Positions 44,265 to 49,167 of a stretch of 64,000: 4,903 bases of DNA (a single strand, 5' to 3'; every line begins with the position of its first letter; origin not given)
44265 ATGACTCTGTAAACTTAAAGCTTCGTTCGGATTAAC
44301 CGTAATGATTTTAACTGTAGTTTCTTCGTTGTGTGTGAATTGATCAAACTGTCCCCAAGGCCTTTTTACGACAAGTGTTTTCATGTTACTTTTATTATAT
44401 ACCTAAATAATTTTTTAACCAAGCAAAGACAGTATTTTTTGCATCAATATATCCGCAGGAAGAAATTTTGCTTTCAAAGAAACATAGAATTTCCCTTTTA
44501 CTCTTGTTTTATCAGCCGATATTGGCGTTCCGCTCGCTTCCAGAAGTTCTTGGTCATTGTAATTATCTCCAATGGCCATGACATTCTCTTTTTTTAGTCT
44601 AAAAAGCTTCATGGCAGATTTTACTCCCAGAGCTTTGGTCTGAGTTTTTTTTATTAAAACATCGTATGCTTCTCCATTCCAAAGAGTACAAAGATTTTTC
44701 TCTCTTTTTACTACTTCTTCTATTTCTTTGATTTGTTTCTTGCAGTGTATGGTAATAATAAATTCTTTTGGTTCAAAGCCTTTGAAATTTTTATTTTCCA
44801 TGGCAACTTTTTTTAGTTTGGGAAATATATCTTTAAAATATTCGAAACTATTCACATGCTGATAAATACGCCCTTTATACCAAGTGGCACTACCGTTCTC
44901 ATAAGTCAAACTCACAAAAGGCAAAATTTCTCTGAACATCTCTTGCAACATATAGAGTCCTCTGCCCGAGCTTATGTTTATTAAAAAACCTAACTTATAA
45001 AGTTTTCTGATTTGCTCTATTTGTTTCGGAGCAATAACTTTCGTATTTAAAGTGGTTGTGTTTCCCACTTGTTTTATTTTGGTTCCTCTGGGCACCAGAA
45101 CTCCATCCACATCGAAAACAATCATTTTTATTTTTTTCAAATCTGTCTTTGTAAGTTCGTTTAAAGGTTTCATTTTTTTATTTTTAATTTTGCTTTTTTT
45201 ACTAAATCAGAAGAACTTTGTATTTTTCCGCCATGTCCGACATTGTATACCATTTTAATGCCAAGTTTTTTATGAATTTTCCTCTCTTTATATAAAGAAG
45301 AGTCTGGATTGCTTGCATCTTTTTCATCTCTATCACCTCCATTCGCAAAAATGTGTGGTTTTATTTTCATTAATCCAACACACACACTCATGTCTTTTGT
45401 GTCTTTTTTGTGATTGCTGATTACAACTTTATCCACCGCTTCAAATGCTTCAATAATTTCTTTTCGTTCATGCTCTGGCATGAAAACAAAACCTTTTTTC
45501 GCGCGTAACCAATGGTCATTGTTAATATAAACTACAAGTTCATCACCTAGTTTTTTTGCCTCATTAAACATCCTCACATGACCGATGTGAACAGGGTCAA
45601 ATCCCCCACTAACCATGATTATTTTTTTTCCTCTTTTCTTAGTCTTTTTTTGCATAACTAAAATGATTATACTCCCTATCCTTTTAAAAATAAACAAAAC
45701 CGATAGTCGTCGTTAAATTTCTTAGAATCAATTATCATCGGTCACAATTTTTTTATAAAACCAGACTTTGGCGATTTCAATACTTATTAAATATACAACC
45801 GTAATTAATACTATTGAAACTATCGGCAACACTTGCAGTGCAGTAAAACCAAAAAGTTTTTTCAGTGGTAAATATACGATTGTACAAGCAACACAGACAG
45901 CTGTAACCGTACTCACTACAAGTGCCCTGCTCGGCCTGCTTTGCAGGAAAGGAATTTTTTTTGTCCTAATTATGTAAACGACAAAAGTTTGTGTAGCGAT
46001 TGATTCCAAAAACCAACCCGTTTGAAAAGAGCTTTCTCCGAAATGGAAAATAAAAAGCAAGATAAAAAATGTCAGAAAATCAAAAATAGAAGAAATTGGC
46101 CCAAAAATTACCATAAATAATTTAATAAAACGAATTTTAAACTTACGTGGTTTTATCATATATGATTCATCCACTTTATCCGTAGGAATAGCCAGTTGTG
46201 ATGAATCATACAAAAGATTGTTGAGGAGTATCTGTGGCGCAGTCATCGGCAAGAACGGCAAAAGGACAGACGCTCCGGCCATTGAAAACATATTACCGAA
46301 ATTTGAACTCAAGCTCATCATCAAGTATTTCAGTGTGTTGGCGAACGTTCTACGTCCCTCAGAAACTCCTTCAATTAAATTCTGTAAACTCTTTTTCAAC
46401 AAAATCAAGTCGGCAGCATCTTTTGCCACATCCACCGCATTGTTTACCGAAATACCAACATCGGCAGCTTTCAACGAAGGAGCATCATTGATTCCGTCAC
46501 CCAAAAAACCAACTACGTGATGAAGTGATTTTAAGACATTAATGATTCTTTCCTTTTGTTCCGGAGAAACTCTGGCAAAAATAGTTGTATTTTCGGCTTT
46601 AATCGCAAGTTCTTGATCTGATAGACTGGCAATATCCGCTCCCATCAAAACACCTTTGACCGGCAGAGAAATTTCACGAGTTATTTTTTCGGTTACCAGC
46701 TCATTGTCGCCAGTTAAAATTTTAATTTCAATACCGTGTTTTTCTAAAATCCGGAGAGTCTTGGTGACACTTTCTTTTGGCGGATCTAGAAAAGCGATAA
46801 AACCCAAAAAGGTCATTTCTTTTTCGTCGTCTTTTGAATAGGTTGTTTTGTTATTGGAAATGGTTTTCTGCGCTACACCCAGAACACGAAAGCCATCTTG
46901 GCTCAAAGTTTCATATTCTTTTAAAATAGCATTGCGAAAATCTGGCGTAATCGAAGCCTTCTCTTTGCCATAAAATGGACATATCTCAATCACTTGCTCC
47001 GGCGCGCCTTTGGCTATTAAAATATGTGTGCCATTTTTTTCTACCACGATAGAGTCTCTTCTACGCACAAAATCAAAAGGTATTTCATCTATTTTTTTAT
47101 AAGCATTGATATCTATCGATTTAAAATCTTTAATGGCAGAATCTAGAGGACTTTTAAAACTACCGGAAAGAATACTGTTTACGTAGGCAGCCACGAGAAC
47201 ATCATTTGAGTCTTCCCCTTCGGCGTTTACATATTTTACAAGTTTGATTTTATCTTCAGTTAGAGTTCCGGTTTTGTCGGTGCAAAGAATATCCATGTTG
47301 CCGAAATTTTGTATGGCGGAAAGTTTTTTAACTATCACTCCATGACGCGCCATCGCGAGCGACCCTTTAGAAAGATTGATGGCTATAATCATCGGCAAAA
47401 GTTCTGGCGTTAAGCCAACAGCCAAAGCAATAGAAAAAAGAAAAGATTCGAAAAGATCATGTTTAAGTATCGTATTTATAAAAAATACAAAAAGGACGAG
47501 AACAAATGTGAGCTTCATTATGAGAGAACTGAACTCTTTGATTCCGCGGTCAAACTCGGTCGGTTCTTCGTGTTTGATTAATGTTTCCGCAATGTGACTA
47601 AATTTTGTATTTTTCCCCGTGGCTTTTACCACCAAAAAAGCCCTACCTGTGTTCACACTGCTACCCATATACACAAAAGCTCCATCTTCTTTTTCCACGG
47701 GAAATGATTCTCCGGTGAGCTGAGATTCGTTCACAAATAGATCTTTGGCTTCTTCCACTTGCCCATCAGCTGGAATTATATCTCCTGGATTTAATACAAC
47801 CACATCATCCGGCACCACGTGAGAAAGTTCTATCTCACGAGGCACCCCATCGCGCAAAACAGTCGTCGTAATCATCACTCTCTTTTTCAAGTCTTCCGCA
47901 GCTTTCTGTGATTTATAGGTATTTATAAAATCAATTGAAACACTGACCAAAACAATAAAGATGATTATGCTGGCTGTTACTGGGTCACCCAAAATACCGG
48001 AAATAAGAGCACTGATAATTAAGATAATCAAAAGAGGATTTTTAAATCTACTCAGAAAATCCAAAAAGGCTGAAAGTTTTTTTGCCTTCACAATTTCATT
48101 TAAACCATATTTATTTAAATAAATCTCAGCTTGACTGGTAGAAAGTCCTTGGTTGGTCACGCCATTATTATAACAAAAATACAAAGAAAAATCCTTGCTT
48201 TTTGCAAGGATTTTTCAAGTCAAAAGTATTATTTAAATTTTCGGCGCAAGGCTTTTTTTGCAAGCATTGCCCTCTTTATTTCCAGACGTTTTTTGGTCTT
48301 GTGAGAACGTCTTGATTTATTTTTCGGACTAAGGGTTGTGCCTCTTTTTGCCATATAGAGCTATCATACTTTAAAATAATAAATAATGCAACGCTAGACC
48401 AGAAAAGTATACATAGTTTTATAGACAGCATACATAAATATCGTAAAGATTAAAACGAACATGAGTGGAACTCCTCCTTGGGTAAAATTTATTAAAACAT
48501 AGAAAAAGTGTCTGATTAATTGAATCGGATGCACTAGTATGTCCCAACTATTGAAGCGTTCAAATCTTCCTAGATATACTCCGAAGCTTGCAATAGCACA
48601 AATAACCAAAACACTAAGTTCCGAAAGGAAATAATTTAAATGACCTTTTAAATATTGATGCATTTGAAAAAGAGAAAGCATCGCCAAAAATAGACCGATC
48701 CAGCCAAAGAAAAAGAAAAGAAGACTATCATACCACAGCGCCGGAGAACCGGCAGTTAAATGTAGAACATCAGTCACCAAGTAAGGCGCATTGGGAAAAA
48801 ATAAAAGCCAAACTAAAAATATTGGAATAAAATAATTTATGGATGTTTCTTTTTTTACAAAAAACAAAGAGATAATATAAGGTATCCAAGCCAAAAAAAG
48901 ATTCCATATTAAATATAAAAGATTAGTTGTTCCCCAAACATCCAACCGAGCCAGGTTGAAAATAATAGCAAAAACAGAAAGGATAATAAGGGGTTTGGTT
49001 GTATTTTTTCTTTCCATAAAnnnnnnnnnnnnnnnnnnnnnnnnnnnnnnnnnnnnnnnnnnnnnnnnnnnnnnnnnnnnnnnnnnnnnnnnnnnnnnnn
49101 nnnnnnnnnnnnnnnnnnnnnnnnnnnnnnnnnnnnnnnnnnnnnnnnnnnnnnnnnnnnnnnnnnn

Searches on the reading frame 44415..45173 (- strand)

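Call 73: search_protein_families(library=pfam, proteins=[window:44415-45173:-], max_evalue=0.001)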
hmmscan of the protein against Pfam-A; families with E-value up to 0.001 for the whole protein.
window:44415-45173:- (252 aa): 3 families
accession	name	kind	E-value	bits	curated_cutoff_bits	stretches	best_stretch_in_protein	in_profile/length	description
PF08282.18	Hydrolase_3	-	1.3e-18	68.1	20.9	2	123-218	130-226/255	haloacid dehalogenase-like hydrolase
PF00702.32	Hydrolase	-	1.1e-06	29.6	26.4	1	15-214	1-190/191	haloacid dehalogenase-like hydrolase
PF13419.12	HAD_2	-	0.0001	22.9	23.8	0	18-210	1-167/178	Haloacid dehalogenase-like hydrolase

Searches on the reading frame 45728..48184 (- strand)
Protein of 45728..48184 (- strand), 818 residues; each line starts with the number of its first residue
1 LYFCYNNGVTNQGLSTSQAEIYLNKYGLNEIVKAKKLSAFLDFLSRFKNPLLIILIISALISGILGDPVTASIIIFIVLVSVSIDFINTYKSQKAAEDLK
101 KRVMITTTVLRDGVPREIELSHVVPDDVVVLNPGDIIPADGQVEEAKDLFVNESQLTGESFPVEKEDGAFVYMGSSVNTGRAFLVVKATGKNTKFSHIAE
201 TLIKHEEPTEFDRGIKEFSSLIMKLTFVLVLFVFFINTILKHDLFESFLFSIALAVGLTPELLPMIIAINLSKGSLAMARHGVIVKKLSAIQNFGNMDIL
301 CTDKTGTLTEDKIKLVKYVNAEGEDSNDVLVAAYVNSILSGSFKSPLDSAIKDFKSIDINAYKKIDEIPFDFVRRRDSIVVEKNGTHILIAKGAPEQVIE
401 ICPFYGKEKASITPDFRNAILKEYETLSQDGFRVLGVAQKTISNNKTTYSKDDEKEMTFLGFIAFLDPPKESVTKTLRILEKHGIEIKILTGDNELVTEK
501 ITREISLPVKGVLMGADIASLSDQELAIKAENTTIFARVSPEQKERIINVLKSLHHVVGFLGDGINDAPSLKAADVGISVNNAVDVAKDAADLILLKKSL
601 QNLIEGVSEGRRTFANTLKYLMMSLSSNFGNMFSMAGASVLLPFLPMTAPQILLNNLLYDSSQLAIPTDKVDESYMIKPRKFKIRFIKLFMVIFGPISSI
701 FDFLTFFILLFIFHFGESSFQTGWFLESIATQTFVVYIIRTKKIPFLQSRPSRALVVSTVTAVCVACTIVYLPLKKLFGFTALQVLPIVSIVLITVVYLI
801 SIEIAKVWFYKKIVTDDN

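Call 73: search_protein_families(library=pfam, proteins=[window:45728-48184:-], max_evalue=0.001)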
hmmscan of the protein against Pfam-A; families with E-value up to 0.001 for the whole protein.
window:45728-48184:- (818 aa): 6 families
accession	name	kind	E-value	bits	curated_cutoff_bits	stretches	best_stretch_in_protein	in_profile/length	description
PF00122.25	E1-E2_ATPase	-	3.3e-45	154.2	28.1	1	106-281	6-181/181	E1-E2 ATPase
PF00689.26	Cation_ATPase_C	-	7.3e-24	84.9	27.3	1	644-808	1-175/175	Cation transporting ATPase, C-terminus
PF00702.32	Hydrolase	-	3.4e-14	54.1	26.4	1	297-575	1-191/191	haloacid dehalogenase-like hydrolase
PF00690.31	Cation_ATPase_N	-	2.8e-13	49.7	20.4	1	11-62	18-69/69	Cation transporter/ATPase, N-terminus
PF13246.12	Cation_ATPase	-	6.7e-08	32.9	21.7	1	360-403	44-89/91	Cation transport ATPase (P-type)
PF08282.18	Hydrolase_3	-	0.00053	20.2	20.9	0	559-597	207-245/255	haloacid dehalogenase-like hydrolase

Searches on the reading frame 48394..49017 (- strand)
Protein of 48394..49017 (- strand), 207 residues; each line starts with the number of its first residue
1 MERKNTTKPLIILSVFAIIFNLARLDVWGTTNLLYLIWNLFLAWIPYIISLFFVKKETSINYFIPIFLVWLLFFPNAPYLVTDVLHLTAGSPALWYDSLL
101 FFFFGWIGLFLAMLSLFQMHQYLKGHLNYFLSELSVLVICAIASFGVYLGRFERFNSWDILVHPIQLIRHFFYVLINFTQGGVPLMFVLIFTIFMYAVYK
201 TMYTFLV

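Call 73: search_protein_families(library=pfam, proteins=[window:48394-49017:-], max_evalue=0.001)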
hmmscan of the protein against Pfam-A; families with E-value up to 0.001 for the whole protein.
window:48394-49017:- (207 aa): 1 family
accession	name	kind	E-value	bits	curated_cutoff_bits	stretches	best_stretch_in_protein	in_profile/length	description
PF07099.16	DUF1361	-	1.9e-40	138.9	25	1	38-196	1-167/169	Protein of unknown function (DUF1361)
